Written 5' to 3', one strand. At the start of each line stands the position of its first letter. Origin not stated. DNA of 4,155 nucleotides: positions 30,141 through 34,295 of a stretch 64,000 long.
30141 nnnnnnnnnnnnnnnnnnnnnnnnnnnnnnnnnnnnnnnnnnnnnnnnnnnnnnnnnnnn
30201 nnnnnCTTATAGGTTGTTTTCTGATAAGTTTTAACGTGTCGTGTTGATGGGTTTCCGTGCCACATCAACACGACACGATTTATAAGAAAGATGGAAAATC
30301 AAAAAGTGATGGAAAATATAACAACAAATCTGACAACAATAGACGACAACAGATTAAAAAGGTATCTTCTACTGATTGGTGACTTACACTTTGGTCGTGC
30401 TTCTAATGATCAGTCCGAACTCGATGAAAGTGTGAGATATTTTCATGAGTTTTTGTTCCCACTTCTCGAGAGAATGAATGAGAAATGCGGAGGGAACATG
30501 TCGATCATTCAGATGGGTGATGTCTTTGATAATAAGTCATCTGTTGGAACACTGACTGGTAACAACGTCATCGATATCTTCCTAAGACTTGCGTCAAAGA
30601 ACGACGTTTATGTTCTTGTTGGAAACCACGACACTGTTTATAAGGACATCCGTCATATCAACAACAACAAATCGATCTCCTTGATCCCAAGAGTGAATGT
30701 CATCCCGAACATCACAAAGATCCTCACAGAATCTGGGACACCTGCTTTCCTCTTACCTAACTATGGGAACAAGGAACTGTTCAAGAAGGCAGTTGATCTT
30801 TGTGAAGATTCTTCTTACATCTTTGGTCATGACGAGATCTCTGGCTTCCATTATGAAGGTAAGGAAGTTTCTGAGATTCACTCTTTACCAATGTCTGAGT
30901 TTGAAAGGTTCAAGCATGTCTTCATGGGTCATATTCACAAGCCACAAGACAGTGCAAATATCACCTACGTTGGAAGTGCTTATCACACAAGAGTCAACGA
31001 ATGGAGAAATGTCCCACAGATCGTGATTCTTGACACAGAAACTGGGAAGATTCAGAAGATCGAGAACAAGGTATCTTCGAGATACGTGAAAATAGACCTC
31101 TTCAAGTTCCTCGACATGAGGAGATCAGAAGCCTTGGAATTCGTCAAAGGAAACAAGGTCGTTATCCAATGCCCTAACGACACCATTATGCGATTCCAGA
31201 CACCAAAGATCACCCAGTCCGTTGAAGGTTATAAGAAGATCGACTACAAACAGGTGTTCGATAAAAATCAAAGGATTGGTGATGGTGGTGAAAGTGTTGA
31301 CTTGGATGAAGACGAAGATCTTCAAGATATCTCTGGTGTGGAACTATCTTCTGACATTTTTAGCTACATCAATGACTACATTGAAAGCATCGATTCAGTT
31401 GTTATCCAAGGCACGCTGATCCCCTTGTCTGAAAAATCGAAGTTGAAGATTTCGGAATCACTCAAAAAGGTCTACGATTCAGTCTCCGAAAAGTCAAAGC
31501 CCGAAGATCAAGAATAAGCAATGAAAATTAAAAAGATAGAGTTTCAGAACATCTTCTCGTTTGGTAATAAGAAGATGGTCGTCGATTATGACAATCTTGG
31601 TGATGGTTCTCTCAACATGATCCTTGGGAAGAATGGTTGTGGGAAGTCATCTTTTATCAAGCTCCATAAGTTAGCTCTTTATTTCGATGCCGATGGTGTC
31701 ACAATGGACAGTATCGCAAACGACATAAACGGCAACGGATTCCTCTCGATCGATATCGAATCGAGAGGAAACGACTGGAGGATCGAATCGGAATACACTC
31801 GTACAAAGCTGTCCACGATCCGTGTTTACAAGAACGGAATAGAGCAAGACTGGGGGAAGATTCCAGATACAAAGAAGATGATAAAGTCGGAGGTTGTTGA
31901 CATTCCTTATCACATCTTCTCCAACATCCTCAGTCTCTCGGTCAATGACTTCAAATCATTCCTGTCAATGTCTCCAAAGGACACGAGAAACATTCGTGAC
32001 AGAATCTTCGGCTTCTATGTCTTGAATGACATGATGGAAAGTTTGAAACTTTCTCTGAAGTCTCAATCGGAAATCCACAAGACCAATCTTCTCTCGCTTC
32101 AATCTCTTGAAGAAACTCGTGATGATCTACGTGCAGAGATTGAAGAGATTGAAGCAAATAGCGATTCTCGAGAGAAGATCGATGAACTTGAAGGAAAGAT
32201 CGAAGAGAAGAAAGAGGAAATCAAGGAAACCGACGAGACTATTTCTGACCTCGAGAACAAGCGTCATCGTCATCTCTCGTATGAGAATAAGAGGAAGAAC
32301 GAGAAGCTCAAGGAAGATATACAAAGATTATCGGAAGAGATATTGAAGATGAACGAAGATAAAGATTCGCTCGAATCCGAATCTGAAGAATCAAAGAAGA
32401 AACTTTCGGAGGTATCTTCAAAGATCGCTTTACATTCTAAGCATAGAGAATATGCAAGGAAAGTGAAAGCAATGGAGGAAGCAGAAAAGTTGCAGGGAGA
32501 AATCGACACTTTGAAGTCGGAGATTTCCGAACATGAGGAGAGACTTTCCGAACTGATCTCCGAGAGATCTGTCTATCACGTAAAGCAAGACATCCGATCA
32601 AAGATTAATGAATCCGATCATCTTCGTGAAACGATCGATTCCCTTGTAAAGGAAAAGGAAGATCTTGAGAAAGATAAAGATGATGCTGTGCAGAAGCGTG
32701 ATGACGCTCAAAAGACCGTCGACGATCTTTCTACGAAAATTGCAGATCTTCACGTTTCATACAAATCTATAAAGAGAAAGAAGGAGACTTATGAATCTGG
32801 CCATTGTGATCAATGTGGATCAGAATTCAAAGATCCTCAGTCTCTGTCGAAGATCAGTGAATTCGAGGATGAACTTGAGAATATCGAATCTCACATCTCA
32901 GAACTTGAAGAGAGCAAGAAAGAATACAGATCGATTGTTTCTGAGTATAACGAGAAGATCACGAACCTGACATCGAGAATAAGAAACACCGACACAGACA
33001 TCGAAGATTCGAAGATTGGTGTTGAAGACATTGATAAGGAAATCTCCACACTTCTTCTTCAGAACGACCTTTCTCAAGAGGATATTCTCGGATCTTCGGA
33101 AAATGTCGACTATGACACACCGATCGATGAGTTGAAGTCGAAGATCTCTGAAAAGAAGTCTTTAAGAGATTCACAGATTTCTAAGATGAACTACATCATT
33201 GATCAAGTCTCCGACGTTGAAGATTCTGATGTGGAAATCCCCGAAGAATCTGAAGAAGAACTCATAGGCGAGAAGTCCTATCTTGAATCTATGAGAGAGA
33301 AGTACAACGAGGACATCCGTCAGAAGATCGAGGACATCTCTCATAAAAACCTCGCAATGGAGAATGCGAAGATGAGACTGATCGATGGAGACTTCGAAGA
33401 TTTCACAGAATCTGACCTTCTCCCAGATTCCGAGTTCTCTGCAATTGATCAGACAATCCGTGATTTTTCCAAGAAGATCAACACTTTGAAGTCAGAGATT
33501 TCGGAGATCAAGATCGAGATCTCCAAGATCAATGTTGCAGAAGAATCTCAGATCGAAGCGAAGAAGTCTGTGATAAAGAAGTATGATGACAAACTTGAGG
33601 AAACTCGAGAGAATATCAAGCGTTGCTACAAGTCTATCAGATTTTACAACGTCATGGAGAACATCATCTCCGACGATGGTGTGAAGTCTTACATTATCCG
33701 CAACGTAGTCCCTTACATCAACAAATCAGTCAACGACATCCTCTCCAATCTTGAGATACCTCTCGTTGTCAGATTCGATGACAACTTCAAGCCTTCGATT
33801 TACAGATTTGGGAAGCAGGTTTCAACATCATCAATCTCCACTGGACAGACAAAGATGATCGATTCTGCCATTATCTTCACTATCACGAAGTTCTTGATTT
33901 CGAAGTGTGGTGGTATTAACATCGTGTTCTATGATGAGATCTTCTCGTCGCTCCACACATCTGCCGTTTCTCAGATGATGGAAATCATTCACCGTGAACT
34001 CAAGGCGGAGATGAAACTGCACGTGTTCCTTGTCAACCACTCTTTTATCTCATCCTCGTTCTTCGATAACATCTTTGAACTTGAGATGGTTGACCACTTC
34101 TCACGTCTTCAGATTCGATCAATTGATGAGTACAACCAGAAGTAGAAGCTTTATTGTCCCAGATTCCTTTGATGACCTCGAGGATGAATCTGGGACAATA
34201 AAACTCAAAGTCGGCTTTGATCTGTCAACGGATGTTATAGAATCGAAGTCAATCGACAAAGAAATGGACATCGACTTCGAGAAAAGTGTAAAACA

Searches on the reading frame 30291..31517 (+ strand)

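Call 9: search_protein_families(library=phrogs, proteins=[window:30291-31517:+])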
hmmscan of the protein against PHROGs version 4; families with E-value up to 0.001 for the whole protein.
window:30291-31517:+ (408 aa): 3 families
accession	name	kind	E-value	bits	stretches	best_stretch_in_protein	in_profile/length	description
phrog_100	-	DNA, RNA and nucleotide metabolism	9e-40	137.9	1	25-353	30-352/989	SbcD-like subunit of palindrome specific endonuclease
phrog_1649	-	other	2e-07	31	1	3-140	19-131/308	metallo-phosphoesterase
phrog_7339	-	DNA, RNA and nucleotide metabolism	8.1e-05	23.1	0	18-121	24-125/263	DNA repair exonuclease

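Call 10: search_protein_families(library=pfam, proteins=[window:30291-31517:+])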
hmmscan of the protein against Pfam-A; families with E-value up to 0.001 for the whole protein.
window:30291-31517:+ (408 aa): 1 family
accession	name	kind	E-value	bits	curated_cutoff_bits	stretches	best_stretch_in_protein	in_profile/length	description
PF00149.33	Metallophos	-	8.3e-09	36.6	21.5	1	27-218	4-191/191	Calcineurin-like phosphoesterase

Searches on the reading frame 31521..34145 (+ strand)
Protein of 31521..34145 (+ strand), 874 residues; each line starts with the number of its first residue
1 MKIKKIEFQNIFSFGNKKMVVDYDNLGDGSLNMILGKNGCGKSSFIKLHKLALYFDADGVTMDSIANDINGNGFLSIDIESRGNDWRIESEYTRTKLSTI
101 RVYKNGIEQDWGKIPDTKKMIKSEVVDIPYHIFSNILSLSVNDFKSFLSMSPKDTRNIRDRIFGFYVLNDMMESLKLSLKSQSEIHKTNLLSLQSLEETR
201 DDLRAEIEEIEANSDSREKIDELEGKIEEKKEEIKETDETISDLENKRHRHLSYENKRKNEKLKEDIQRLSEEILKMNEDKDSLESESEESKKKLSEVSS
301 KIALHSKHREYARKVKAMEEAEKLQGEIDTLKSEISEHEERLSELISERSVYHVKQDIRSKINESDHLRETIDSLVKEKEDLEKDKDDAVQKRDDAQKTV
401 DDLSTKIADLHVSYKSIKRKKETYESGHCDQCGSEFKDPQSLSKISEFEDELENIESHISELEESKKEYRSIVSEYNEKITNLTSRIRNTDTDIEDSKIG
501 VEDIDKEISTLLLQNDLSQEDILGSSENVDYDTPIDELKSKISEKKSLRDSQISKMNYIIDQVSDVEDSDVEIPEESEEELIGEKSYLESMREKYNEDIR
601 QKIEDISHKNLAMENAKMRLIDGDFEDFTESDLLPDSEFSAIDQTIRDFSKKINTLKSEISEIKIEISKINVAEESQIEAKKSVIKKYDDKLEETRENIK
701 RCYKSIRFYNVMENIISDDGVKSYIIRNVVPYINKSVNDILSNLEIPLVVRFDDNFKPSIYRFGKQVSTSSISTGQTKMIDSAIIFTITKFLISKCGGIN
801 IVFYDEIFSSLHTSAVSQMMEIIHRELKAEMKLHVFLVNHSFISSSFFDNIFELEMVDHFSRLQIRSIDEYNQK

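Call 9: search_protein_families(library=phrogs, proteins=[window:31521-34145:+])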
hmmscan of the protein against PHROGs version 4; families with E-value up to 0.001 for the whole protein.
window:31521-34145:+ (874 aa): 2 families
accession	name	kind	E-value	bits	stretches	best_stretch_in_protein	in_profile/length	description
phrog_77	-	DNA, RNA and nucleotide metabolism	9.8e-77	260.3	3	568-864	641-953/967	SbcC-like subunit of palindrome specific endonuclease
phrog_1533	-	tail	0.00049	18.7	1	434-702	37-222/1688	tail length tape measure protein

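Call 10: search_protein_families(library=pfam, proteins=[window:31521-34145:+])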
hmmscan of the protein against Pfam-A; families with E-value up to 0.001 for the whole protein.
window:31521-34145:+ (874 aa): 3 families
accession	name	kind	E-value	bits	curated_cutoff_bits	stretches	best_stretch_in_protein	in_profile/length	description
PF13476.12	AAA_23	-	2e-08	35.6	27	1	5-245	1-197/201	AAA domain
PF13175.12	AAA_15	-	3e-07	30.8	32.1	1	1-348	1-274/374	AAA ATPase domain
PF13304.12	AAA_21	-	0.00049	20.7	27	1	31-210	1-205/304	AAA domain, putative AbiEii toxin, Type IV TA system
